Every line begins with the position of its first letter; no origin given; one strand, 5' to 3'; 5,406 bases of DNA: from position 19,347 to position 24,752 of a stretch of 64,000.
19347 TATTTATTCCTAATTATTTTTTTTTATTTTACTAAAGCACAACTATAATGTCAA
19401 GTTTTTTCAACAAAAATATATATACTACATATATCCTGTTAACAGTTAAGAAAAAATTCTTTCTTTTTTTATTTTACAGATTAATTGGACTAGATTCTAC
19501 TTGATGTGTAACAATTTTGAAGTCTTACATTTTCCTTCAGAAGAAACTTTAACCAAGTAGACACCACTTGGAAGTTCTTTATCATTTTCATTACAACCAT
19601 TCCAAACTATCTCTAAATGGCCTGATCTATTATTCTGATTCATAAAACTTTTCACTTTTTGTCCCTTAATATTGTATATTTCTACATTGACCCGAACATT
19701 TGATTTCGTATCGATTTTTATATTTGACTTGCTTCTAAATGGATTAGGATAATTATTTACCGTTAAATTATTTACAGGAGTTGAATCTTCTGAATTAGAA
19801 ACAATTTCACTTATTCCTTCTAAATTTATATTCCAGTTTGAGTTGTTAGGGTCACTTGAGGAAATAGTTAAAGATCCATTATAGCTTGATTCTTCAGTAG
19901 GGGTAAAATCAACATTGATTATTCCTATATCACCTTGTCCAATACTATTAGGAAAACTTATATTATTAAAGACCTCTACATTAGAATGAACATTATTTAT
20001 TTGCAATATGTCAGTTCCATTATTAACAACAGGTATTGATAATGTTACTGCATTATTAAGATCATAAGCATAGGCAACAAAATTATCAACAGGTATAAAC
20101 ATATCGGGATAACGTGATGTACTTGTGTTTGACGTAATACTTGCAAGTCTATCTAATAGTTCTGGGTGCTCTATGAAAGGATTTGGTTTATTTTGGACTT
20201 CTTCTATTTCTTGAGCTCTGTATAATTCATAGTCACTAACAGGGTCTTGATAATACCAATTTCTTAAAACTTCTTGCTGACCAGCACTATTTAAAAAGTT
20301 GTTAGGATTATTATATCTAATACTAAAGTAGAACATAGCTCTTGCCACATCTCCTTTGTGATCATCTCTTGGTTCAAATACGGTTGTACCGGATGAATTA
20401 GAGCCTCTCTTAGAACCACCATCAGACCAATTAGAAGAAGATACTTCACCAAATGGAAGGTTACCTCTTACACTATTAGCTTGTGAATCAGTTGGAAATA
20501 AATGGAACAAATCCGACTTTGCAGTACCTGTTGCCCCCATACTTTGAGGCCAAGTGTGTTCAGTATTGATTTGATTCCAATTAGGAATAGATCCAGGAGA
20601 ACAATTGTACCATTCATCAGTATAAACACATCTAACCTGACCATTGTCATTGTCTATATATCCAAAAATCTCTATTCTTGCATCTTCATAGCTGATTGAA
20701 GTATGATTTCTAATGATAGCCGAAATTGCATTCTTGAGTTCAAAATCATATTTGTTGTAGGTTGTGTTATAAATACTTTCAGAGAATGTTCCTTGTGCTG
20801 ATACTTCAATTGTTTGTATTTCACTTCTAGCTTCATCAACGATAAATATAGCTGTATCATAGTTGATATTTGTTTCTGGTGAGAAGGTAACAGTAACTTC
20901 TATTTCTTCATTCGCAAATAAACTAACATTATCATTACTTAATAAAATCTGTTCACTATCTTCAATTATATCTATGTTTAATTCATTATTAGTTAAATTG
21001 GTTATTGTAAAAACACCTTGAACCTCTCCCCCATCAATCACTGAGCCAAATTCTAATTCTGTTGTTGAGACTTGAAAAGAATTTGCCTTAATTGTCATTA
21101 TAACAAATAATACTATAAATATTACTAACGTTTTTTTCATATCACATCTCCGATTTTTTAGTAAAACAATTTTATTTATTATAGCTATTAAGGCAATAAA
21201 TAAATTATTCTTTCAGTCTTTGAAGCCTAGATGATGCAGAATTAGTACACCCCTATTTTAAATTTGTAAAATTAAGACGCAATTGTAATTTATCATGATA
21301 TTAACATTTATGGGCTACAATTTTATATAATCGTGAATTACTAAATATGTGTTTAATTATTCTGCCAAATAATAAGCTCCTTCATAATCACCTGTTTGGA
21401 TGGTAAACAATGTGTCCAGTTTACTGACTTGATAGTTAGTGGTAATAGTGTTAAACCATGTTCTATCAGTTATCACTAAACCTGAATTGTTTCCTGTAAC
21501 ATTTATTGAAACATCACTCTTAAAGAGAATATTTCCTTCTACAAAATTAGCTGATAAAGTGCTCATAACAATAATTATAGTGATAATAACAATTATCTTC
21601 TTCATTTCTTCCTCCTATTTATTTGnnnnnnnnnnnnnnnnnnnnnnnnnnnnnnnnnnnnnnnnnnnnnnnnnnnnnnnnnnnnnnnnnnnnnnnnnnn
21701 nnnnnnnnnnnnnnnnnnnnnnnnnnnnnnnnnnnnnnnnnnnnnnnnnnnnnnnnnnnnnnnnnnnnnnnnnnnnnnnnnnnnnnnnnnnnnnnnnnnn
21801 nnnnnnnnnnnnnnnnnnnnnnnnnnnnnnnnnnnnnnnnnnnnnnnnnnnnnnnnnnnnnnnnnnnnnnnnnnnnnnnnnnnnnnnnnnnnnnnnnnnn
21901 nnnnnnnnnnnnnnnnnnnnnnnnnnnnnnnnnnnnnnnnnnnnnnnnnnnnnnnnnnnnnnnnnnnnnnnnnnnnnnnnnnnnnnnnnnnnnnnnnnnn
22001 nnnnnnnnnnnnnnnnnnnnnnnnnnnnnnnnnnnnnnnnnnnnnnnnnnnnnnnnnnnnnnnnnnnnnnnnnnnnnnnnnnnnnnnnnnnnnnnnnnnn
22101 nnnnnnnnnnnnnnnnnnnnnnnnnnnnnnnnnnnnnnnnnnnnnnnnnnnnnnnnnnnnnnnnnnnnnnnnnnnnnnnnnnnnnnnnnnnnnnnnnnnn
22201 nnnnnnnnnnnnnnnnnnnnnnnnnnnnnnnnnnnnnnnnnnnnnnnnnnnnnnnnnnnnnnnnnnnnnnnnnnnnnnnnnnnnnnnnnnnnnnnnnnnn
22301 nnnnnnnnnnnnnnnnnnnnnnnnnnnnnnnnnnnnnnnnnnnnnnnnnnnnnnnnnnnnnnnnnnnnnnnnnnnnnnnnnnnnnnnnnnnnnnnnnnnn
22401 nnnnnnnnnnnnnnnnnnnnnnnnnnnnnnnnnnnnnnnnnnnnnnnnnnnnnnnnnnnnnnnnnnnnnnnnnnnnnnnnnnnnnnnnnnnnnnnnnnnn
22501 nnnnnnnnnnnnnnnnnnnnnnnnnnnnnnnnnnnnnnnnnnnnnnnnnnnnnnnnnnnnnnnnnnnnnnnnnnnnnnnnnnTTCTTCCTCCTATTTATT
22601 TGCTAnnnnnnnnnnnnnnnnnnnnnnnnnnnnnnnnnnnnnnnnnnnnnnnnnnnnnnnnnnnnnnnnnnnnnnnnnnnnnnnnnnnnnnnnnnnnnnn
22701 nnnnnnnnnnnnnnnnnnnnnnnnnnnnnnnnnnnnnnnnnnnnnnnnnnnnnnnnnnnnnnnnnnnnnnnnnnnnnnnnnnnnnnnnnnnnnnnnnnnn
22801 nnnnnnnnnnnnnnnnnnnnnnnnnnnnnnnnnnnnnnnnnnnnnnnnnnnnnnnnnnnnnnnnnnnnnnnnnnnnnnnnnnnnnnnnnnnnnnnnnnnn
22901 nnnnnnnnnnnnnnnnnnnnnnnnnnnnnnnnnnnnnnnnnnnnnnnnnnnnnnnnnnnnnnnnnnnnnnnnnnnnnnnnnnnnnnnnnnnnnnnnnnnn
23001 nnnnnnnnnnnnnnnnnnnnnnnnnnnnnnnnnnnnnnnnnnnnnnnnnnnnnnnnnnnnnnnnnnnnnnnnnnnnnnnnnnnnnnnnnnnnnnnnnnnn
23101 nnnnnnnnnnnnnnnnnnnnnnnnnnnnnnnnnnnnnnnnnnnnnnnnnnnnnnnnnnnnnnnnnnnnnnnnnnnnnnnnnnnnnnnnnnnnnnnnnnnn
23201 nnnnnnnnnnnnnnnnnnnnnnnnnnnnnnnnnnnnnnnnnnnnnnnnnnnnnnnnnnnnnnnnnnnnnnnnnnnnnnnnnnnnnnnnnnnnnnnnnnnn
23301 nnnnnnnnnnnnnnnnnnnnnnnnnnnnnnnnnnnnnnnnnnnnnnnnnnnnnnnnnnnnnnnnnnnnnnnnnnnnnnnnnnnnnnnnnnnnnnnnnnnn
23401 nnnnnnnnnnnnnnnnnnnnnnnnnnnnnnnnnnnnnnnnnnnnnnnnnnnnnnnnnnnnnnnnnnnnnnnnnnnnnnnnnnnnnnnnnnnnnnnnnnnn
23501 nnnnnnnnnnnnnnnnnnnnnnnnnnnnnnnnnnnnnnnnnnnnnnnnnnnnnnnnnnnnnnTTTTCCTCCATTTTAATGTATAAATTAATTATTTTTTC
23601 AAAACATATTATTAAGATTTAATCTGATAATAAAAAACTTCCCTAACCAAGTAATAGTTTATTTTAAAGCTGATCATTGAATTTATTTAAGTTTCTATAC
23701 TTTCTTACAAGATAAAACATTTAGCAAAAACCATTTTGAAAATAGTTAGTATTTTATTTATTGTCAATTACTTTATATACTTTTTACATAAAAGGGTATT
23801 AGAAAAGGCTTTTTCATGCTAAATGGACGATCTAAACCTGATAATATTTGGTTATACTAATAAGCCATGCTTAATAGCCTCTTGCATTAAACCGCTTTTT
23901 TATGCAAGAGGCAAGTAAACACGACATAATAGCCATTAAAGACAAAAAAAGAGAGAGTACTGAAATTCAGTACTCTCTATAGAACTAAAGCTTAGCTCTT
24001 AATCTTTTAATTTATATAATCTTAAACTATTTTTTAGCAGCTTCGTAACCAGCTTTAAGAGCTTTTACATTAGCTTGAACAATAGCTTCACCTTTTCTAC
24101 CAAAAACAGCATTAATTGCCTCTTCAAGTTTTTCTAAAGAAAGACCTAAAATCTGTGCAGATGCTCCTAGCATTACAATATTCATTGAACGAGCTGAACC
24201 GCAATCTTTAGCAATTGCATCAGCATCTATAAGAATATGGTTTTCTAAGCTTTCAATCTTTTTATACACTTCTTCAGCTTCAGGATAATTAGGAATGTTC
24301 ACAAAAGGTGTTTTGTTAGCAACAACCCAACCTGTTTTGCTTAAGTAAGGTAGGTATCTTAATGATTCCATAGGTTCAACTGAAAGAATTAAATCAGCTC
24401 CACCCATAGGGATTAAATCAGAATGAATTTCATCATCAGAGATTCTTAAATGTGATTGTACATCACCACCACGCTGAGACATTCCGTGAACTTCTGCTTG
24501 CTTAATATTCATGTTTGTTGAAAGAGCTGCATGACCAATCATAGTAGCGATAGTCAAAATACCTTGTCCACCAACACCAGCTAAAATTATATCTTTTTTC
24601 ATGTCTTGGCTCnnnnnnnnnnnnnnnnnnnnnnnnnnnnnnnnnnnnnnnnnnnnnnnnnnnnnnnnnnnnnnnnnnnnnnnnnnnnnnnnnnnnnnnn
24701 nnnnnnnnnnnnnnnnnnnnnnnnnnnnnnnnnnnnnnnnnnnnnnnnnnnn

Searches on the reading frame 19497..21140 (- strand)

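Call 11: search_protein_families(library=pfam, max_evalue=0.000001, proteins=[window:19497-21140:-])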
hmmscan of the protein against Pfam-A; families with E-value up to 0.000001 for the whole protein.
window:19497-21140:- (547 aa): 5 families
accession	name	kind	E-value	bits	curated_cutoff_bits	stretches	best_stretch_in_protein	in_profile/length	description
PF04231.19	Endonuclease_1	-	3.8e-35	122.2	25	1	121-327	11-235/235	Endonuclease I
PF13860.13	FlgD_ig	-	1.1e-09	38.6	27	1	473-535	11-76/79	FlgD Ig-like domain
PF18962.6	Por_Secre_tail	-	3.6e-09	37.2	27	1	464-543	2-73/75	Secretion system C-terminal sorting domain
PF22073.2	Cep192_D4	-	5.7e-09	36.6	35.5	0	23-114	5-108/112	Cep192 domain 4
PF07610.17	DUF1573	-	8.2e-09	35.8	26.1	0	23-115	2-96/98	Protein of unknown function (DUF1573)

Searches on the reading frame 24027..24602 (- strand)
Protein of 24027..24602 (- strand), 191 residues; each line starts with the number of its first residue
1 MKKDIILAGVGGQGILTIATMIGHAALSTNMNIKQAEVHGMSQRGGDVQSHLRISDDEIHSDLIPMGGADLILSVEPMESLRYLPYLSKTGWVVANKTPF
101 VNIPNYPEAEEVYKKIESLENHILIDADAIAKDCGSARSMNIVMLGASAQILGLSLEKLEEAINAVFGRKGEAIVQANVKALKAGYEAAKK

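Call 12: search_protein_families(library=pfam, max_evalue=0.000001, proteins=[window:24027-24602:-])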
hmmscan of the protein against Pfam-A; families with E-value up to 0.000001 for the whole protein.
window:24027-24602:- (191 aa): 1 family
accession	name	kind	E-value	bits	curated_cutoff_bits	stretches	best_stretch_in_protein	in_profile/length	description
PF01558.24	POR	-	7.3e-41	140.6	27.4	1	11-187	1-173/173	Pyruvate ferredoxin/flavodoxin oxidoreductase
